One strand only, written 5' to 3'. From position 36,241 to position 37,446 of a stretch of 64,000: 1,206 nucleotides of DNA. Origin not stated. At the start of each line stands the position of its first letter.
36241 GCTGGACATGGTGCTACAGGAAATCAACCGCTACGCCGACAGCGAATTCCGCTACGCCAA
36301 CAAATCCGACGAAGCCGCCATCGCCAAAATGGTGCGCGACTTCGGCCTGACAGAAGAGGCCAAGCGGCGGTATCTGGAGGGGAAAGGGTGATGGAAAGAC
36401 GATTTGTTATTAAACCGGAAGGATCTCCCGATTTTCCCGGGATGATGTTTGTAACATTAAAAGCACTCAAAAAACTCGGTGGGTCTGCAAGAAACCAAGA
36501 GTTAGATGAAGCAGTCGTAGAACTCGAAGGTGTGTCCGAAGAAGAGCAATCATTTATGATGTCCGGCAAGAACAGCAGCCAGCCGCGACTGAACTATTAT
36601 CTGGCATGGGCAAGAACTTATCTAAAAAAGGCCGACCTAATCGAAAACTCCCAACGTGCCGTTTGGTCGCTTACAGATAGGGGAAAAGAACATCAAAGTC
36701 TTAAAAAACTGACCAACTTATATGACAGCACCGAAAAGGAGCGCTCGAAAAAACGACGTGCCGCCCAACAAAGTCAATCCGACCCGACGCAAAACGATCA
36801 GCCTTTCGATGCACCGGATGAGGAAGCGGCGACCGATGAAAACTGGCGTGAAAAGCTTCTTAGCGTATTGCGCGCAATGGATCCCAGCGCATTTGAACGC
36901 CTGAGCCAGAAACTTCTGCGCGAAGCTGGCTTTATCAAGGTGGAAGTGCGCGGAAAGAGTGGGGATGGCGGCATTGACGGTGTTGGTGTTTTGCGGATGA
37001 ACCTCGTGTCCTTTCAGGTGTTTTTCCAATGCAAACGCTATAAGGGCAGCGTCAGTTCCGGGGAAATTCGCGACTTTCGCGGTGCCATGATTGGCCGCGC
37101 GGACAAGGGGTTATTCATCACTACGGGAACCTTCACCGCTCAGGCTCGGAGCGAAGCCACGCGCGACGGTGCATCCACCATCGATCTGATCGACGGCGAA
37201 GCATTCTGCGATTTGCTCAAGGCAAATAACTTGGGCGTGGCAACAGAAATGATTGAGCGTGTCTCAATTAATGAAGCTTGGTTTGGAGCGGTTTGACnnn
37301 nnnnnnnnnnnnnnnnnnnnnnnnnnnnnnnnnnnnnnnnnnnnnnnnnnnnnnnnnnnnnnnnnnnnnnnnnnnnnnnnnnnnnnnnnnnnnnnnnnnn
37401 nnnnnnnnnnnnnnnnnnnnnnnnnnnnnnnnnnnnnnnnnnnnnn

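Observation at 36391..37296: Lower-GC Mrr-family nuclease wedged precisely between two high-GC operon genes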

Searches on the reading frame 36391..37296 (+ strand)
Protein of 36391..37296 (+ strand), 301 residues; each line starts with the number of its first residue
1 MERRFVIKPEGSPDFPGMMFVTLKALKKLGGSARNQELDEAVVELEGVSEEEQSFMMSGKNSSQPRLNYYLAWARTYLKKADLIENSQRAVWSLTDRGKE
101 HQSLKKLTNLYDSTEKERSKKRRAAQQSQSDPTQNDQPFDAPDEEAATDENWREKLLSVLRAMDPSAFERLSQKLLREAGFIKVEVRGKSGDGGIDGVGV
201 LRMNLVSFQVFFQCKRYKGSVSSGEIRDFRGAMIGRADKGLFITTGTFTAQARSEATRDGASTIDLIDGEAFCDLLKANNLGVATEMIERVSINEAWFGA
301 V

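Call 4: search_protein_families(library=pfam, proteins=[window:36391-37296:+])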
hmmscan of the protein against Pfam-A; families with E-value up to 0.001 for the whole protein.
window:36391-37296:+ (301 aa): 3 families
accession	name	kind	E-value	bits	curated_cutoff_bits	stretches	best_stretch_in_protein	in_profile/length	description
PF04471.18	Mrr_cat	-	1.5e-30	106.1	21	1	160-276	1-115/115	Restriction endonuclease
PF14338.12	Mrr_N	-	3e-19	69.4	29.5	1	17-100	3-83/87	Mrr N-terminal domain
PF22722.2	NA-iREase1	-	2e-10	41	27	1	169-272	2-104/106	NACHT-associated inactive Restriction Endonuclease 1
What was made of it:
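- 36391..37296 (+): Mrr-family type IV restriction endonuclease, 301 aa (alternative GTG start at 36388); the low-GC cargo gene. Mrr_N E = 3e-19 and Mrr_cat E = 1.5e-30 (call 4).
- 36439..36690 (+): Mrr_N winged-helix DNA-recognition domain (residues 17-100). Pfam PF14338, residues 17-100 (call 4).
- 36868..37218 (+): Mrr_cat PD-(D/E)xK nuclease domain (residues 160-276). Catalytic D196 lies at 36976-36978 and Q213-C214-K215 at 37027-37035. Pfam PF04471 (call 4).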

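Call 5: search_protein_families(library=padloc, proteins=[window:36391-37296:+])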
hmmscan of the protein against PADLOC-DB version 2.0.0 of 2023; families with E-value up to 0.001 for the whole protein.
window:36391-37296:+ (301 aa): 7 families
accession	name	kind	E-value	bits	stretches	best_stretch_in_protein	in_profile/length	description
PDLC04796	PDC-S02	-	1.9e-29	100.8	1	106-298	191-379/390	-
PDLC04806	PDC-S02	-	1.7e-28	97.8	1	144-296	166-320/324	-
PDLC03657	mREase_IV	-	6.8e-28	95.9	1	31-289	22-305/317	Type IV methyl-directed restriction enzyme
PDLC04819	PDC-S02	-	9.3e-15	52.7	1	150-276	182-306/334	-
PDLC04815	PDC-S02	-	1.6e-09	35.5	1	102-279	147-321/346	-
PDLC03852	LmuA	-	9.3e-07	27.1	1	158-221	13-79/336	-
PDLC03663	mREase_IV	-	3.3e-06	24.1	1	159-277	408-524/544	Type IV methyl-directed restriction enzyme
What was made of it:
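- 36391..37296 (+): PADLOC mREase_IV E = 6.8e-28 (call 5).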

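Call 6: search_protein_families(library=ncbifam, proteins=[window:36391-37296:+], max_evalue=0.01)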
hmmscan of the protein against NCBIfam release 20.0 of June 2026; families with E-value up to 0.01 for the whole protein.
window:36391-37296:+ (301 aa): 0 families

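Call 8: find_encoding_contigs(protein=window:36391-37296:+, flank=8000, max_places=10)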
Protein window:36391-37296:+ (301 aa): 1 contig read that carries it; 1 place shown.
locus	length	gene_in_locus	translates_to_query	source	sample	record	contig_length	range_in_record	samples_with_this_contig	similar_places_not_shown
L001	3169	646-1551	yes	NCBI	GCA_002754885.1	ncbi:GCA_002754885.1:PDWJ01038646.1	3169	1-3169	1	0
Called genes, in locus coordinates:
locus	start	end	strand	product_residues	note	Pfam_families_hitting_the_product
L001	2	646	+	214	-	?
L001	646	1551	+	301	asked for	PF14338:Mrr_N, PF04471:Mrr_cat, PF22722:NA-iREase1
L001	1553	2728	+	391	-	PF20343:DUF6638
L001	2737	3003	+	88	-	-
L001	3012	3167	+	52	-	?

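Call 25: find_homologous_proteins(query=window:36391-37296:+, max_evalue=1e-10)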
Query window:36391-37296:+ (301 aa): 8000 proteins with E <= 1e-10 among 8000 candidates; the best 120 are listed.
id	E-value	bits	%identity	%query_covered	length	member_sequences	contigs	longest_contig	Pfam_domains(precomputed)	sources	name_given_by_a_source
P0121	3.6e-194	662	100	100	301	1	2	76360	PF14338.13,PF22722.3,PF04471.19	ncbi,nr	ncbi:MAG: restriction endonuclease [Rhodobacterales bacterium]|nr:MAG: restriction endonuclease [Rho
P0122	1.6e-122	427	65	100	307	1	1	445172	PF14338.13,PF22722.3,PF04471.19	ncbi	-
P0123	1.9e-122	426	64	100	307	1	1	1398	PF14338.13,PF22722.3,PF04471.19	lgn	-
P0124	1.4e-121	423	65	99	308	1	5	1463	PF14338.13,PF22722.3,PF04471.19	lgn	-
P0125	2.1e-121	423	64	100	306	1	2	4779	PF14338.13,PF22722.3,PF04471.19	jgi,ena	-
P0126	2.9e-121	422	65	100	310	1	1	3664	PF14338.13,PF22722.3,PF04471.19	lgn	-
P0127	2.6e-120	419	64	99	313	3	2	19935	PF14338.13,PF22722.3,PF04471.19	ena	-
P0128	6.6e-120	418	64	100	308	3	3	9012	PF14338.13,PF22722.3,PF04471.19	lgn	-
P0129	8.8e-120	418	63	100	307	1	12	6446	PF14338.13,PF22722.3,PF04471.19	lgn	-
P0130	1.3e-119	417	64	100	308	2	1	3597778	PF14338.13,PF22722.3,PF04471.19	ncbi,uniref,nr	ncbi:restriction endonuclease [Phaeobacter piscinae]|uniref:restriction endonuclease n=1 Tax=Phaeoba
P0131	1.4e-119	417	64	100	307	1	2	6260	PF14338.13,PF22722.3,PF04471.19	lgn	-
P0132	2.6e-119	416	64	100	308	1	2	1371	PF14338.13,PF22722.3,PF04471.19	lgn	-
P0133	2.7e-119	416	63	100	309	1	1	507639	PF14338.13,PF22722.3,PF04471.19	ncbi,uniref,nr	ncbi:restriction endonuclease [Shimia thalassica]|uniref:restriction endonuclease n=1 Tax=Shimia tha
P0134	2.8e-119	416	64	99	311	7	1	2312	PF14338.13,PF22722.3,PF04471.19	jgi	jgi:restriction system protein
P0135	3.1e-119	416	63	100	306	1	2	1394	PF14338.13,PF22722.3,PF04471.19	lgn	-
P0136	4.8e-119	415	64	100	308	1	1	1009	PF14338.13,PF22722.3,PF04471.19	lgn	-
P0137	5.1e-119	415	61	99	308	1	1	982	PF14338.13,PF22722.3,PF04471.19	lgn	-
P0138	6.2e-119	415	63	100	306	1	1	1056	PF14338.13,PF22722.3,PF04471.19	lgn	-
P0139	1.1e-118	414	63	100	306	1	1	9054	PF14338.13,PF22722.3,PF04471.19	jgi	-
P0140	1.1e-118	414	64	100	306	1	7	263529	PF14338.13,PF22722.3,PF04471.19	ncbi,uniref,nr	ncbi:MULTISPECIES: restriction endonuclease [unclassified Ruegeria]|uniref:restriction endonuclease 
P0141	1.2e-118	414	61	100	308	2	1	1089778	PF14338.13,PF22722.3,PF04471.19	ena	-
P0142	1.3e-118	414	63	99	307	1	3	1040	PF14338.13,PF22722.3,PF04471.19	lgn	-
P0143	1.4e-118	414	64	99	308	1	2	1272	PF14338.13,PF22722.3,PF04471.19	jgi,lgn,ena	-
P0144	1.7e-118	413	64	100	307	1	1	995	PF14338.13,PF22722.3,PF04471.19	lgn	-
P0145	2.2e-118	413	64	100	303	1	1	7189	PF14338.13,PF22722.3,PF04471.19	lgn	-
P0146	2.4e-118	413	64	100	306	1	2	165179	PF14338.13,PF22722.3,PF04471.19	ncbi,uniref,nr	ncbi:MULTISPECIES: restriction endonuclease [unclassified Ruegeria]|uniref:restriction endonuclease 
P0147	1.0e-117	411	63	100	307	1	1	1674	PF14338.13,PF22722.3,PF04471.19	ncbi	-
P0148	1.9e-117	410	63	100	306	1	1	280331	PF14338.13,PF22722.3,PF04471.19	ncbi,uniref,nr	ncbi:restriction endonuclease [Ruegeria sp. R13_0]|uniref:restriction endonuclease n=1 Tax=Ruegeria 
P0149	2.0e-117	410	62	99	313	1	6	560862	PF14338.13,PF22722.3,PF04471.19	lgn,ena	-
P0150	3.5e-117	409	63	100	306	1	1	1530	PF14338.13,PF22722.3,PF04471.19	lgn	-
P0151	4.9e-117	409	64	100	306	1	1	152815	PF14338.13,PF22722.3,PF04471.19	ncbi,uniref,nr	ncbi:restriction endonuclease [Ruegeria sp. HKCCE4148]|uniref:restriction endonuclease n=1 Tax=Ruege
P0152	6.0e-117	408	61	100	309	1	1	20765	PF14338.13,PF22722.3,PF04471.19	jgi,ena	-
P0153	7.4e-117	408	65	99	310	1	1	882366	PF14338.13,PF22722.3,PF04471.19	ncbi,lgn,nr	ncbi:MAG: restriction endonuclease [Rhodobacteraceae bacterium]|nr:restriction endonuclease [Paracoc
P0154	1.1e-116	407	62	99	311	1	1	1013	PF14338.13,PF22722.3,PF04471.19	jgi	-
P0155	1.2e-116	407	63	100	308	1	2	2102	PF14338.13,PF22722.3,PF04471.19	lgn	-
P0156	1.6e-116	407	62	100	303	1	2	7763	PF14338.13,PF22722.3,PF04471.19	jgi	jgi:restriction system protein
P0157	1.7e-116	407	62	100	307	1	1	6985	PF14338.13,PF22722.3,PF04471.19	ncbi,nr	ncbi:MAG: restriction endonuclease [Alphaproteobacteria bacterium]|nr:MAG: restriction endonuclease 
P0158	1.8e-116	407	63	99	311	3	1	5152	PF14338.13,PF22722.3,PF04471.19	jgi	jgi:restriction system protein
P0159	2.4e-116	406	63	100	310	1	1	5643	PF14338.13,PF22722.3,PF04471.19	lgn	-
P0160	2.4e-116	406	62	100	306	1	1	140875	PF14338.13,PF22722.3,PF04471.19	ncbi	-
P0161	2.5e-116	406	62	100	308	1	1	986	PF14338.13,PF22722.3,PF04471.19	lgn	-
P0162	5.5e-116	405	63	99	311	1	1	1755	PF14338.13,PF22722.3,PF04471.19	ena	-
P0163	7.1e-116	405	64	99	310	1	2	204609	PF14338.13,PF22722.3,PF04471.19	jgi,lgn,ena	-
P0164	8.6e-116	404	66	94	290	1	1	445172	PF14338.13,PF22722.3,PF04471.19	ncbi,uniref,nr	ncbi:restriction endonuclease [uncultured Tateyamaria sp.]|uniref:restriction endonuclease n=1 Tax=u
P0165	1.7e-115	403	62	100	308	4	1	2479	PF14338.13,PF22722.3,PF04471.19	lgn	-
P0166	3.7e-115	402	61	100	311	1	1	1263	PF14338.13,PF22722.3,PF04471.19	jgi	jgi:restriction system protein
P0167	5.0e-115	402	61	99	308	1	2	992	PF14338.13,PF22722.3,PF04471.19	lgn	-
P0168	5.7e-115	402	61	100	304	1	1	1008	PF14338.13,PF22722.3,PF04471.19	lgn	-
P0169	1.1e-114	401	61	99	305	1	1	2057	PF14338.13,PF22722.3,PF04471.19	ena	-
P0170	1.2e-114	401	63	99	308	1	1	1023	PF14338.13,PF22722.3,PF04471.19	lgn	-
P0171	1.6e-114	400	62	99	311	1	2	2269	PF14338.13,PF22722.3,PF04471.19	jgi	-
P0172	1.8e-114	400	61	100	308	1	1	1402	PF14338.13,PF22722.3,PF04471.19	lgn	-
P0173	2.0e-114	400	61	100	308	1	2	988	PF14338.13,PF22722.3,PF04471.19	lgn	-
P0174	2.6e-114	400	61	100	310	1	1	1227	PF14338.13,PF22722.3,PF10356.16,PF04471.19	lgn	-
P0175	3.3e-114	399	61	99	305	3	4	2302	PF14338.13,PF22722.3,PF04471.19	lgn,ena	-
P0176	4.9e-114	399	60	100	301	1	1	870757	PF14338.13,PF22722.3,PF04471.19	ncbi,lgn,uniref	ncbi:restriction endonuclease [Litorimonas haliclonae]|uniref:restriction endonuclease n=1 Tax=Litor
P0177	5.6e-114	398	62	98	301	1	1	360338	PF14338.13,PF22722.3,PF04471.19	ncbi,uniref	ncbi:restriction endonuclease [Ruegeria sp.]|uniref:restriction endonuclease n=1 Tax=Ruegeria sp. Ta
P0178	5.7e-114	398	61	99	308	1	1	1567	PF14338.13,PF22722.3,PF04471.19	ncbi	-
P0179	9.4e-114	398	61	100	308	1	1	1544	PF14338.13,PF22722.3,PF04471.19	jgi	jgi:restriction system protein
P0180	9.7e-114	398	61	100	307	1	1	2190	PF14338.13,PF22722.3,PF04471.19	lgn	-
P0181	9.9e-114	398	61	100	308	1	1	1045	PF14338.13,PF22722.3,PF04471.19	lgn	-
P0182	1.0e-113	398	62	99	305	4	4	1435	PF14338.13,PF22722.3,PF04471.19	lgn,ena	-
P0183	1.9e-113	397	61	99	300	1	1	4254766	PF14338.13,PF22722.3,PF10356.16,PF04471.19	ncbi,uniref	ncbi:restriction endonuclease [Thalassobius sp. MITS945101]|uniref:restriction endonuclease n=1 Tax=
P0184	2.0e-113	397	61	100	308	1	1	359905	PF14338.13,PF22722.3,PF04471.19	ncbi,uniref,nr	ncbi:restriction endonuclease [Pseudoruegeria sp. HB172150]|uniref:restriction endonuclease n=1 Tax=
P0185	2.4e-113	396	64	95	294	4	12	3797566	PF14338.13,PF22722.3,PF04471.19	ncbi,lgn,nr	ncbi:restriction endonuclease [Sulfitobacter mediterraneus]|nr:restriction endonuclease [Sulfitobact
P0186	2.9e-113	396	63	99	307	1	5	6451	PF14338.13,PF22722.3,PF04471.19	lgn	-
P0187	4.7e-113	395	63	95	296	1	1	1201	PF14338.13,PF22722.3,PF04471.19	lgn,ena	-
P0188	5.8e-113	395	61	99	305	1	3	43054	PF14338.13,PF22722.3,PF04471.19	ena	-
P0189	6.6e-113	395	60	100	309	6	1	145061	PF14338.13,PF22722.3,PF04471.19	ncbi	-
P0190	7.5e-113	395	61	100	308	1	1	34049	PF14338.13,PF22722.3,PF04471.19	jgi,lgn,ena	-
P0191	7.8e-113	395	63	100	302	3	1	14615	PF14338.13,PF22722.3,PF04471.19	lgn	-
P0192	8.6e-113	395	62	98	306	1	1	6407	PF14338.13,PF22722.3,PF10356.16,PF04471.19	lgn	-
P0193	9.7e-113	394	62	99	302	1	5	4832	PF14338.13,PF22722.3,PF10356.16,PF04471.19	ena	-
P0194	9.7e-113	394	61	100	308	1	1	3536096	PF14338.13,PF22722.3,PF04471.19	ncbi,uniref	ncbi:restriction endonuclease [Roseovarius phycicola]|uniref:Restriction endonuclease n=1 Tax=Roseov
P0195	1.1e-112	394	62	99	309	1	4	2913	PF14338.13,PF22722.3,PF04471.19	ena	-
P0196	1.3e-112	394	60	100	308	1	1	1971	PF14338.13,PF22722.3,PF04471.19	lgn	-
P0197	1.6e-112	394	62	100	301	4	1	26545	PF14338.13,PF22722.3,PF04471.19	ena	-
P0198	1.7e-112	394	62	99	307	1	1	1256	PF14338.13,PF22722.3,PF04471.19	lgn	-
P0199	1.7e-112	394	62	100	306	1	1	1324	PF14338.13,PF22722.3,PF04471.19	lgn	-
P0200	1.7e-112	394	64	95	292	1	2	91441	PF14338.13,PF22722.3,PF04471.19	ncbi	-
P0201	1.7e-112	394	60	99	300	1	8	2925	PF14338.13,PF22722.3,PF10356.16,PF04471.19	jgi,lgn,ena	-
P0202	2.1e-112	393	62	99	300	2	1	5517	PF14338.13,PF22722.3,PF04471.19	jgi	jgi:restriction system protein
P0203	2.9e-112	393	64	95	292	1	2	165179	PF14338.13,PF22722.3,PF04471.19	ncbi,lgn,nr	ncbi:restriction endonuclease [Ruegeria sp. HKCCD7296]|nr:restriction endonuclease [Ruegeria sp. HKC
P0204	3.0e-112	393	59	100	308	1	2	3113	PF14338.13,PF22722.3,PF04471.19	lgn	-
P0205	3.4e-112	393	65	94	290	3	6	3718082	PF14338.13,PF22722.3,PF04471.19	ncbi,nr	ncbi:restriction endonuclease [Phaeobacter sp. HS012]|nr:restriction endonuclease [Phaeobacter inhib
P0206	3.9e-112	392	61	99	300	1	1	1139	PF14338.13,PF22722.3,PF10356.16,PF04471.19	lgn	-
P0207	3.9e-112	392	62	99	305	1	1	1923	PF14338.13,PF22722.3,PF04471.19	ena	-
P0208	4.6e-112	392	61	100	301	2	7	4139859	PF14338.13,PF22722.3,PF04471.19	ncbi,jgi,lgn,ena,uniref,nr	ncbi:Restriction endonuclease [uncultured Sphingopyxis sp.]|jgi:restriction system protein|uniref:Re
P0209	4.8e-112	392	60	99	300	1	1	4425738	PF14338.13,PF22722.3,PF10356.16,PF04471.19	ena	-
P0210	5.8e-112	392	64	95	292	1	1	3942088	PF14338.13,PF22722.3,PF04471.19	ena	-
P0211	5.9e-112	392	64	95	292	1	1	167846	PF14338.13,PF22722.3,PF04471.19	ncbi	-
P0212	1.1e-111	391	60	100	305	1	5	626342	PF14338.13,PF22722.3,PF04471.19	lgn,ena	-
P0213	1.3e-111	391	59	100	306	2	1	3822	PF14338.13,PF22722.3,PF04471.19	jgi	jgi:restriction system protein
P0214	1.3e-111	391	61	100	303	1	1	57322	PF14338.13,PF22722.3,PF04471.19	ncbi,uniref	ncbi:restriction endonuclease [Roseibium algae]|uniref:Restriction endonuclease n=1 Tax=Roseibium al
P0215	1.7e-111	390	59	99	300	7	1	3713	PF14338.13,PF22722.3,PF10356.16,PF04471.19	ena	-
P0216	1.8e-111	390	62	100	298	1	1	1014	PF14338.13,PF22722.3,PF10356.16,PF04471.19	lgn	-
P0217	1.9e-111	390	62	100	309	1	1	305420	PF14338.13,PF22722.3,PF04471.19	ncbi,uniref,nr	ncbi:restriction endonuclease [uncultured Roseovarius sp.]|uniref:restriction endonuclease n=1 Tax=u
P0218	2.2e-111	390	64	95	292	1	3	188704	PF14338.13,PF22722.3,PF04471.19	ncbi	-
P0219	2.3e-111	390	60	99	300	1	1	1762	PF14338.13,PF22722.3,PF10356.16,PF04471.19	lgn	-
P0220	3.7e-111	389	59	99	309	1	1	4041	PF14338.13,PF22722.3,PF04471.19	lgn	-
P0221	4.1e-111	389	60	100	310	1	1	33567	PF14338.13,PF22722.3,PF04471.19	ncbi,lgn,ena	-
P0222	4.4e-111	389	59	98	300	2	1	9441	PF14338.13,PF22722.3,PF10356.16,PF04471.19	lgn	-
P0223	4.6e-111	389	61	96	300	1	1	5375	PF14338.13,PF22722.3,PF04471.19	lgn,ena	-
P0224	6.0e-111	389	64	95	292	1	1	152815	PF14338.13,PF22722.3,PF04471.19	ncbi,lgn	-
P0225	7.6e-111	388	61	99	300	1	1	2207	PF14338.13,PF22722.3,PF10356.16,PF04471.19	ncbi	-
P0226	8.0e-111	388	64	94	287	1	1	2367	PF14338.13,PF22722.3,PF04471.19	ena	-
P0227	8.5e-111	388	60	100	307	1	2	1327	PF14338.13,PF22722.3,PF04471.19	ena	-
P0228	8.8e-111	388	62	100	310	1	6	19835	PF14338.13,PF22722.3,PF04471.19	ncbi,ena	-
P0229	9.7e-111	388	61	100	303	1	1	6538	PF14338.13,PF22722.3,PF04471.19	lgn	-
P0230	1.1e-110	388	62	100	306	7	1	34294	PF14338.13,PF22722.3,PF04471.19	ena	-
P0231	1.2e-110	388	60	100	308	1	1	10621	PF14338.13,PF22722.3,PF04471.19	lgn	-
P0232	1.3e-110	387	61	99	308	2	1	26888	PF14338.13,PF22722.3,PF04471.19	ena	-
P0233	1.4e-110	387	61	100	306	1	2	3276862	PF14338.13,PF22722.3,PF04471.19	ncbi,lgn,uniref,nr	ncbi:restriction endonuclease [Sulfitobacter donghicola]|uniref:Restriction endonuclease n=1 Tax=Sul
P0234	1.5e-110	387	59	100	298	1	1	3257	PF14338.13,PF22722.3,PF10356.16,PF04471.19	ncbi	-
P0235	1.5e-110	387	59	100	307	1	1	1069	PF14338.13,PF22722.3,PF04471.19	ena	-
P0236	1.8e-110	387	61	99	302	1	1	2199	PF14338.13,PF22722.3,PF04471.19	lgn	-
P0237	1.9e-110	387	61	99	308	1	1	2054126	PF14338.13,PF22722.3,PF04471.19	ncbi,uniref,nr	ncbi:restriction endonuclease [uncultured Sulfitobacter sp.]|uniref:restriction endonuclease n=1 Tax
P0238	2.0e-110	387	62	95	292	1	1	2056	PF14338.13,PF22722.3,PF04471.19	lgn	-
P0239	3.1e-110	386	61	99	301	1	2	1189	PF14338.13,PF22722.3,PF04471.19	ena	-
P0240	3.4e-110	386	61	100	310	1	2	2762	PF14338.13,PF22722.3,PF04471.19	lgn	-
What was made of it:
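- The best non-self hit is 65% identical (call 25). The best non-self hit among 5.8 billion proteins is 65% identical (call 25).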

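Call 26: find_encoding_contigs(protein=P0121, flank=10000, max_places=4)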
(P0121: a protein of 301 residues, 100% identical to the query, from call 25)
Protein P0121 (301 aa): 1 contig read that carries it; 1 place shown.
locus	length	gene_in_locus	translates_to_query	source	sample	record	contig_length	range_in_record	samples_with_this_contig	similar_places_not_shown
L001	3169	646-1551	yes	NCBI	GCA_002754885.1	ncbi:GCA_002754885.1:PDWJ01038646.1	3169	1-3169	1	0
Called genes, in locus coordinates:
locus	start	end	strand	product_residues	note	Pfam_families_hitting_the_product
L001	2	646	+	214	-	?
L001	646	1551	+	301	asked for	PF14338:Mrr_N, PF04471:Mrr_cat, PF22722:NA-iREase1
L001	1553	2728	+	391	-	PF20343:DUF6638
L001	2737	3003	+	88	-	-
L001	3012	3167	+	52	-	?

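Call 27: find_encoding_contigs(protein=P0122, flank=8000, max_places=3)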
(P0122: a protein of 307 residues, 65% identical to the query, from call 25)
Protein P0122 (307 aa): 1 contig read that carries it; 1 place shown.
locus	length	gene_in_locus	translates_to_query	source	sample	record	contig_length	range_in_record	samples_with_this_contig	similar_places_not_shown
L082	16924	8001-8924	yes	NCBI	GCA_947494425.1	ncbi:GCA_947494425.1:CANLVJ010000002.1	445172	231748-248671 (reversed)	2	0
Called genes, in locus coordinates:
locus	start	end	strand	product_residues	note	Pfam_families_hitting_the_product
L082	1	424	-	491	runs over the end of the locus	PF00171:Aldedh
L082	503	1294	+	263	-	PF07859:Abhydrolase_3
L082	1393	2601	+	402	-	PF01321:Creatinase_N, PF00557:Peptidase_M24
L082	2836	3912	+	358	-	-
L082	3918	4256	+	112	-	-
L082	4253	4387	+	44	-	-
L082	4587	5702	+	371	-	-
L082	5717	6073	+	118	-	-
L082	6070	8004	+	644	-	PF00004:AAA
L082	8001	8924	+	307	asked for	PF14338:Mrr_N, PF04471:Mrr_cat, PF22722:NA-iREase1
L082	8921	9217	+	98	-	-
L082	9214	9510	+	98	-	-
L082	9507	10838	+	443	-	PF20343:DUF6638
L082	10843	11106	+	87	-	-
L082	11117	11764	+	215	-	PF07509:DUF1523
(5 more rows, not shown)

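Call 28: find_encoding_contigs(protein=P0130, flank=8000, max_places=3)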
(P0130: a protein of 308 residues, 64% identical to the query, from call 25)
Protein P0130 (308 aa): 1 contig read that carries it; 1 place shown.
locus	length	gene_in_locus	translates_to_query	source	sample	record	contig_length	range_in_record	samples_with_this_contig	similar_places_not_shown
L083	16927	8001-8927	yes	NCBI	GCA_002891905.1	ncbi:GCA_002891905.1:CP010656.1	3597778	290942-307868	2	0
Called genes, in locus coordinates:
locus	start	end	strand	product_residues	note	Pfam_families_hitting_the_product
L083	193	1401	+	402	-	PF01321:Creatinase_N, PF00557:Peptidase_M24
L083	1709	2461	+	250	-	PF01066:CDP-OH_P_transf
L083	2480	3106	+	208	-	PF01135:PCMT (weak), PF01209:Ubie_methyltran, PF13489:Methyltransf_23, PF13847:Methyltransf_31, PF08241:Methyltransf_11, PF08242:Methyltransf_12, PF13649:Methyltransf_25, PF20922:Anamorsin_N (faint)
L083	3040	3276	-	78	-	-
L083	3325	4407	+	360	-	-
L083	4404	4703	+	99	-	-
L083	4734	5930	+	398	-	-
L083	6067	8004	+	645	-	PF00004:AAA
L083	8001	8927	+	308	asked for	PF14338:Mrr_N, PF04471:Mrr_cat, PF22722:NA-iREase1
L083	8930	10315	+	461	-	PF20343:DUF6638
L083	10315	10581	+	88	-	-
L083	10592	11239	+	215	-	PF07509:DUF1523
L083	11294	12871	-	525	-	PF02485:Branch, PF19350:DUF5928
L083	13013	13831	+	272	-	PF03567:Sulfotransfer_2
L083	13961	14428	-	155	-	PF00293:NUDIX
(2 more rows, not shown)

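Call 34: find_encoding_contigs(protein=P0176, flank=8000, max_places=2)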
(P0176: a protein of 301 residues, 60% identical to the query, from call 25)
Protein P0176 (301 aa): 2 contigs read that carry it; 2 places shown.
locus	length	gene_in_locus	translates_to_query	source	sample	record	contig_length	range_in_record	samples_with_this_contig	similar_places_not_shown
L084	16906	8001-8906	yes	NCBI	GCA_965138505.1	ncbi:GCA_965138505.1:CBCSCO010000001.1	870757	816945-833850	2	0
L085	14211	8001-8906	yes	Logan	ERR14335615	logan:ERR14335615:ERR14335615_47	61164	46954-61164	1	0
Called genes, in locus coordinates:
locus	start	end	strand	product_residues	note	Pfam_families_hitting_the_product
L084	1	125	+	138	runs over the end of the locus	PF00856:SET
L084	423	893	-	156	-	-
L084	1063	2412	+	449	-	PF00275:EPSP_synthase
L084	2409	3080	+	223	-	PF13189:Cytidylate_kin2 (weak), PF02224:Cytidylate_kin, PF13207:AAA_17 (weak)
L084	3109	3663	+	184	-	-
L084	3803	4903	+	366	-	-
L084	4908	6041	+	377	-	-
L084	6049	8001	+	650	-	PF00004:AAA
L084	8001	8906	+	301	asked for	PF14338:Mrr_N, PF04471:Mrr_cat, PF22722:NA-iREase1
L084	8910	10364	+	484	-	PF20343:DUF6638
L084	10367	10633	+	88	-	-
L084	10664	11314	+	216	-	PF07509:DUF1523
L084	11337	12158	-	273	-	PF00106:adh_short, PF01370:Epimerase (weak), PF08659:KR, PF23441:SDR, PF13561:adh_short_C2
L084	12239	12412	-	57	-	PF04325:DUF465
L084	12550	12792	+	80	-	PF04325:DUF465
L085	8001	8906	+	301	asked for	PF14338:Mrr_N, PF04471:Mrr_cat, PF22722:NA-iREase1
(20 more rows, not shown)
